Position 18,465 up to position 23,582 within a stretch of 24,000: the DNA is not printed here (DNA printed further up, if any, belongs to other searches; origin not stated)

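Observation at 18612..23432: Origin-binding head, primase-polymerase, SF3-like NTPase, proofreading exonuclease and PolA in one 1606-aa chain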

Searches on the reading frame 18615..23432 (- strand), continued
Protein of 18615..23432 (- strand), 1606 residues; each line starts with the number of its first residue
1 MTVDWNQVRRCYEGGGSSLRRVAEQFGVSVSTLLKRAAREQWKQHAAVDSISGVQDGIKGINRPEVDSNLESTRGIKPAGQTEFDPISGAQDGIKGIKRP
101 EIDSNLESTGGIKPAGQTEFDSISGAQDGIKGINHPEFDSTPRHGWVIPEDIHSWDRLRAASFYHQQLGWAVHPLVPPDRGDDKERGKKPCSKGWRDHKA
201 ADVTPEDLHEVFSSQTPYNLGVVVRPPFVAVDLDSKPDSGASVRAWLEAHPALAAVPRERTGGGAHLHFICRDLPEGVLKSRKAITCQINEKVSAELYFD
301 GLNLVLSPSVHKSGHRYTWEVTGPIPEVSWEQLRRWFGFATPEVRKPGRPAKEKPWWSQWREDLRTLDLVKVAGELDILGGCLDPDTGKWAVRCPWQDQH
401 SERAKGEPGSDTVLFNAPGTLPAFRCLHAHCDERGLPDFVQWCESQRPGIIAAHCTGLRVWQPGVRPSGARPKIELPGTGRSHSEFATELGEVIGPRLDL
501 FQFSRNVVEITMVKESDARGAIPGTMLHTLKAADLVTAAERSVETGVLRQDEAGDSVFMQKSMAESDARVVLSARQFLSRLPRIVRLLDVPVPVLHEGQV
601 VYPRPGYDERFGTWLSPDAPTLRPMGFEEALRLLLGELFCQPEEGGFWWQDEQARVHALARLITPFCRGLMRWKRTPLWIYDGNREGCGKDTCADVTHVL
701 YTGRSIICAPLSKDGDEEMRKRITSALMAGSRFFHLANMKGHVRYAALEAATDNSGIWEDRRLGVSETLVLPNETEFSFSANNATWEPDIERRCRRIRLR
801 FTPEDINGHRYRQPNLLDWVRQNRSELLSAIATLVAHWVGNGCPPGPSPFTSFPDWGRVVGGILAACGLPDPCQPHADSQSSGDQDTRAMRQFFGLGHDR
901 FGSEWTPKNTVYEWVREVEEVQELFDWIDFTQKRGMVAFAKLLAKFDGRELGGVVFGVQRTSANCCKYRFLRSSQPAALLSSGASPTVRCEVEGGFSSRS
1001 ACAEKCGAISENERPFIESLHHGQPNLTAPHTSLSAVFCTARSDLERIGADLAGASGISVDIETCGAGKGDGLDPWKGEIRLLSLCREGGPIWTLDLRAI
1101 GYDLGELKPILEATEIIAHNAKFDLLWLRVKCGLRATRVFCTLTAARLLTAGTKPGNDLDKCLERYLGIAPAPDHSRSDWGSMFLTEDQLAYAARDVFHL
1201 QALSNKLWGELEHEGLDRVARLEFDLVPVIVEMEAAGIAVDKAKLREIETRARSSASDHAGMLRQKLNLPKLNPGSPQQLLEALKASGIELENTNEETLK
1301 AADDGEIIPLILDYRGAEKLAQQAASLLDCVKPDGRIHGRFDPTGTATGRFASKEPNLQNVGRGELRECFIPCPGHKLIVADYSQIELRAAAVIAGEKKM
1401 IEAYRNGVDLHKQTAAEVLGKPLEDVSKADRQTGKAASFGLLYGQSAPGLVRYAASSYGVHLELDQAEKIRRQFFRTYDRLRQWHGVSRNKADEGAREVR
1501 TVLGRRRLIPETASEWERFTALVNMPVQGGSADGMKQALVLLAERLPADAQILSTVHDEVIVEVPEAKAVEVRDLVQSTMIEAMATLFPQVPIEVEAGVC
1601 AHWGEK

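Call 26: find_related_loci(query=A1, collection=viral_contigs, flank=10000)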
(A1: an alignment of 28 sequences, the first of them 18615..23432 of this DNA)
Query A1 (1606 aa) in viral_contigs; peptide patterns used: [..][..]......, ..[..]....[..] (x = any residue, [..] = any of these).
600 stretches matched a pattern (row limit reached: there are more); 596 encode a relative of the query (tblastn E <= 1e-3); the best 80 are kept; 80 distinct loci.
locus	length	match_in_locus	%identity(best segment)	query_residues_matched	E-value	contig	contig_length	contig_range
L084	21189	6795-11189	65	148-1606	0e+0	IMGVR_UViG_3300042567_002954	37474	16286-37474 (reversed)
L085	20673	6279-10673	64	148-1606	0e+0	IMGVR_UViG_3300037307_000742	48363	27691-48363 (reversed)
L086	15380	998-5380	63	148-1606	0e+0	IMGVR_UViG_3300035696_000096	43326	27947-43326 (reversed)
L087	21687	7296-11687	63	148-1606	0e+0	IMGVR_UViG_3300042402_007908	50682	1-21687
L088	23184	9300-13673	48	147-1606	0e+0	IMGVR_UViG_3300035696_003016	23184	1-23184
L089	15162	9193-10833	68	1060-1606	0e+0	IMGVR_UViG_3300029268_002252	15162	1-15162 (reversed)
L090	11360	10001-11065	69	1252-1606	2e-145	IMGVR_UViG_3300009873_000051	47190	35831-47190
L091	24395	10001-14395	65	148-1606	0e+0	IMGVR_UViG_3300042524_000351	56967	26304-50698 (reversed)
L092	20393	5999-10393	65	148-1606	0e+0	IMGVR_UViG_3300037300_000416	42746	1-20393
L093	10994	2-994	67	1276-1606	7e-136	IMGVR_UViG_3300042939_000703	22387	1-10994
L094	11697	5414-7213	32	1038-1606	2e-69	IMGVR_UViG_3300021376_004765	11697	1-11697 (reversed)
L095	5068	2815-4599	30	1052-1605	2e-59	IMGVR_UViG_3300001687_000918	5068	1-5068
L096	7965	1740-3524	30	1052-1605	3e-59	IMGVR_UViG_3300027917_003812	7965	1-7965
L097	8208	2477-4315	31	1045-1605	4e-55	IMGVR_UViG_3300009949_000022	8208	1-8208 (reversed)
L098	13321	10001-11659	33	1050-1583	2e-53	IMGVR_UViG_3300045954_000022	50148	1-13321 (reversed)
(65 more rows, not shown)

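Call 35: search_protein_families(library=pfam, proteins=[L085:3231-3941:+, L085:3959-4822:+, L085:5014-6267:+, L085:10673-11221:+, L092:10931-11581:+, L092:11765-12007:+, L092:12010-12360:+, L085:17870-18493:-, L085:18650-19153:-], max_evalue=0.05)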
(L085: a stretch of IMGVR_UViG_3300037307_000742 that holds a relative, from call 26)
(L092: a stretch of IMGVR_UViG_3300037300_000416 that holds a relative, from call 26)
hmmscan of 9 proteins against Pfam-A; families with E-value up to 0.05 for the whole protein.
L085:3231-3941:+ (237 aa): 0 families

L085:3959-4822:+ (288 aa): 1 family
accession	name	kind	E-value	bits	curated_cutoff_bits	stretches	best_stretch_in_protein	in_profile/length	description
PF12705.13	PDDEXK_1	-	1.8e-09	38.4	22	1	134-226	96-184/247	PD-(D/E)XK nuclease superfamily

L085:5014-6267:+ (418 aa): 13 families
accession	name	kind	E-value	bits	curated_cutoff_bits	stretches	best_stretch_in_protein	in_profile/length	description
PF05970.20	PIF1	-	2.2e-27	96.6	25.9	1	20-194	20-192/223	PIF1-like helicase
PF13604.12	AAA_30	-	1.1e-08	35.5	27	1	23-209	19-174/191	AAA domain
PF01443.25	Viral_helicase1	-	1.2e-05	25.7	21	0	28-72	4-52/228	Viral superfamily 1 RNA helicase core domain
PF13245.12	AAA_19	-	8.2e-05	23.2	25.1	1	19-158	8-132/134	AAA domain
PF02689.20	Herpes_Helicase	-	0.00011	20.9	27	0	353-390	732-771/808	Helicase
PF13191.12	AAA_16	-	0.00016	22.7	32.6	1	21-67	23-64/167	AAA ATPase domain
PF13401.12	AAA_22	-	0.00016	22.5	27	1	24-146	7-118/130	AAA domain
PF18335.7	SH3_13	-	0.00031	20.9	41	1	282-310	26-54/65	ATP-dependent RecD-like DNA helicase SH3 domain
PF21530.3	Pif1_2B_dom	-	0.00094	19.3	23.9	1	270-308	6-45/47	DNA helicase Pif1, 2B domain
PF13538.12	UvrD_C_2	-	0.0062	16.8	27.4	1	351-390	2-48/52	UvrD-like helicase C-terminal domain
PF12775.13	AAA_7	-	0.023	14.7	25.8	1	18-51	29-62/181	P-loop containing dynein motor region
PF13479.12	AAA_24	-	0.031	14.5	27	1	25-133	5-90/195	AAA domain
PF13555.12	AAA_29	-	0.032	14.4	27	0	17-36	18-36/61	P-loop containing region of AAA domain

L085:10673-11221:+ (183 aa): 4 families
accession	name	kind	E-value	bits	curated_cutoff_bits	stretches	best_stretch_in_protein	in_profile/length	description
PF12802.13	MarR_2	-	0.0038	17.8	27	1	125-150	21-46/61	MarR family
PF04545.22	Sigma70_r4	-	0.019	14.9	24.1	0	112-144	11-40/50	Sigma-70, region 4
PF13412.12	HTH_24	-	0.031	14.3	21.9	0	125-149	18-42/48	Winged helix-turn-helix DNA-binding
PF12767.12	SAGA-Tad1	-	0.033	14.4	31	0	7-149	102-219/238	Transcriptional regulator of RNA polII, SAGA, subunit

L092:10931-11581:+ (217 aa): 0 families

L092:11765-12007:+ (81 aa): 1 family
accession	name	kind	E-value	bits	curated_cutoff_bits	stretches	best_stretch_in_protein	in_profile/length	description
PF24327.1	DUF7497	-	0.022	15.1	27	1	40-72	31-65/100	Domain of unknown function (DUF7497)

L092:12010-12360:+ (117 aa): 0 families

L085:17870-18493:- (207 aa): 15 families
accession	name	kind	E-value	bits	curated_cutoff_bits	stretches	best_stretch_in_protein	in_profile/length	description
PF00004.35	AAA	-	4.3e-08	34.1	21.2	1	48-160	1-127/131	ATPase family associated with various cellular activities (AAA)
PF13191.12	AAA_16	-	3.6e-05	24.8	32.6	1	42-108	21-85/167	AAA ATPase domain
PF05496.18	RuvB_N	-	5.2e-05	23.5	27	1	14-71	3-59/159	Holliday junction DNA helicase RuvB P-loop domain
PF07728.20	AAA_5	-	8.5e-05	23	22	1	48-130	2-92/139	AAA domain (dynein-related subfamily)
PF20720.3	nSTAND3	-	0.00015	21.9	27.2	1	48-77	20-52/155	Novel STAND NTPase 3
PF07693.20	KAP_NTPase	-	0.0013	18.5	20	1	40-73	15-48/293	KAP family P-loop domain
PF03266.21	NTPase_1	-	0.0025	18.1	23.9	1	47-84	1-38/168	NTPase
PF06414.18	Zeta_toxin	-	0.0035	17.2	22.3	1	39-74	10-47/199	Zeta toxin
PF05729.18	NACHT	-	0.0099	16.2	26.7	1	48-71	3-26/167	NACHT domain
PF13521.12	AAA_28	-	0.011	16.3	27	1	48-74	2-27/164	AAA domain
PF13401.12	AAA_22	-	0.012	16.4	27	1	48-80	8-33/130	AAA domain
PF24883.2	NPHP3_N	-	0.017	15.8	24.8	1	38-72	15-49/164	Nephrocystin 3, N-terminal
PF07726.17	AAA_3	-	0.024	15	27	0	48-76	2-30/131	ATPase family associated with various cellular activities (AAA)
PF00910.28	RNA_helicase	-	0.028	15.4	21.5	0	49-73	2-26/105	RNA helicase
PF13479.12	AAA_24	-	0.044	14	27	0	45-69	2-26/195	AAA domain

L085:18650-19153:- (167 aa): 0 families

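Call 36: search_protein_families(library=phrogs, proteins=[L085:3231-3941:+, L085:3959-4822:+, L085:5014-6267:+, L085:10673-11221:+, L092:10931-11581:+, L092:11765-12007:+, L092:12010-12360:+, L085:17870-18493:-, L085:18650-19153:-], max_evalue=0.01)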
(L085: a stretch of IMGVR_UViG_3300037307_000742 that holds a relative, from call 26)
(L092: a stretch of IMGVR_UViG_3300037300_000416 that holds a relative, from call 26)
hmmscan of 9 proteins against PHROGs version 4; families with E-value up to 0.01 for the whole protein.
L085:3231-3941:+ (237 aa): 0 families

L085:3959-4822:+ (288 aa): 5 families
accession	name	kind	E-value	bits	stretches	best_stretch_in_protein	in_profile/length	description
phrog_298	-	DNA, RNA and nucleotide metabolism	9e-32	111.6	1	44-267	65-262/293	exonuclease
phrog_466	-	DNA, RNA and nucleotide metabolism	2.7e-07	31.2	1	77-212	189-318/446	exonuclease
phrog_1706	-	DNA, RNA and nucleotide metabolism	5.2e-06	27.1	1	90-216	74-177/293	CRISPR/Cas system associated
phrog_1218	-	DNA, RNA and nucleotide metabolism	0.0021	18.3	0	117-189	90-169/364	exonuclease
phrog_69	-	DNA, RNA and nucleotide metabolism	0.0051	16.8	1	93-220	113-254/501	exonuclease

L085:5014-6267:+ (418 aa): 5 families
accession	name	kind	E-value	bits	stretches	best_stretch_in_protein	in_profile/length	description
phrog_325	-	DNA, RNA and nucleotide metabolism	2.9e-59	202.3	1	14-396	481-869/986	Dda-like helicase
phrog_30356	-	DNA, RNA and nucleotide metabolism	1.4e-30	107.1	2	21-333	17-326/823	helicase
phrog_4412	-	DNA, RNA and nucleotide metabolism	8.1e-06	25.4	0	281-363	599-677/743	exonuclease V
phrog_25471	-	unknown function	1.5e-05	26.1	1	14-128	13-141/162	-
phrog_296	-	integration and excision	0.0016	18.2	1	21-127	317-408/626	DNA transposition protein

L085:10673-11221:+ (183 aa): 2 families
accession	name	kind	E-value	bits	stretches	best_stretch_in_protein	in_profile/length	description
phrog_686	-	DNA, RNA and nucleotide metabolism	0.00017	22.8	1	108-144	32-68/76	HTH DNA binding protein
phrog_11138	-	unknown function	0.0057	18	0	91-145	74-128/142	-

L092:10931-11581:+ (217 aa): 0 families

L092:11765-12007:+ (81 aa): 0 families

L092:12010-12360:+ (117 aa): 2 families
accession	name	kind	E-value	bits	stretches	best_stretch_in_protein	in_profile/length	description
phrog_503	-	unknown function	5.6e-29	101.7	1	4-107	20-122/144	-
phrog_12476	-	unknown function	1.5e-09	38.6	1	46-102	2-58/85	-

L085:17870-18493:- (207 aa): 6 families
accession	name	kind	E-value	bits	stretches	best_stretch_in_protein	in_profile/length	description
phrog_5846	-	DNA, RNA and nucleotide metabolism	1.6e-14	55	1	18-204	16-201/380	clamp loader of DNA polymerase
phrog_168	-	DNA, RNA and nucleotide metabolism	1.7e-11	45.4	1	47-178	44-175/314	clamp loader of DNA polymerase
phrog_9172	-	unknown function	0.0037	17.1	0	48-73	110-135/509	-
phrog_124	-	DNA, RNA and nucleotide metabolism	0.0046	17.4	1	39-69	37-67/382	Sak4-like ssDNA annealing protein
phrog_3757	-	unknown function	0.0046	17.4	1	43-69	124-150/367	-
phrog_3277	-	DNA, RNA and nucleotide metabolism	0.0077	17.1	0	45-153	10-129/168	DnaC-like helicase loader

L085:18650-19153:- (167 aa): 0 families
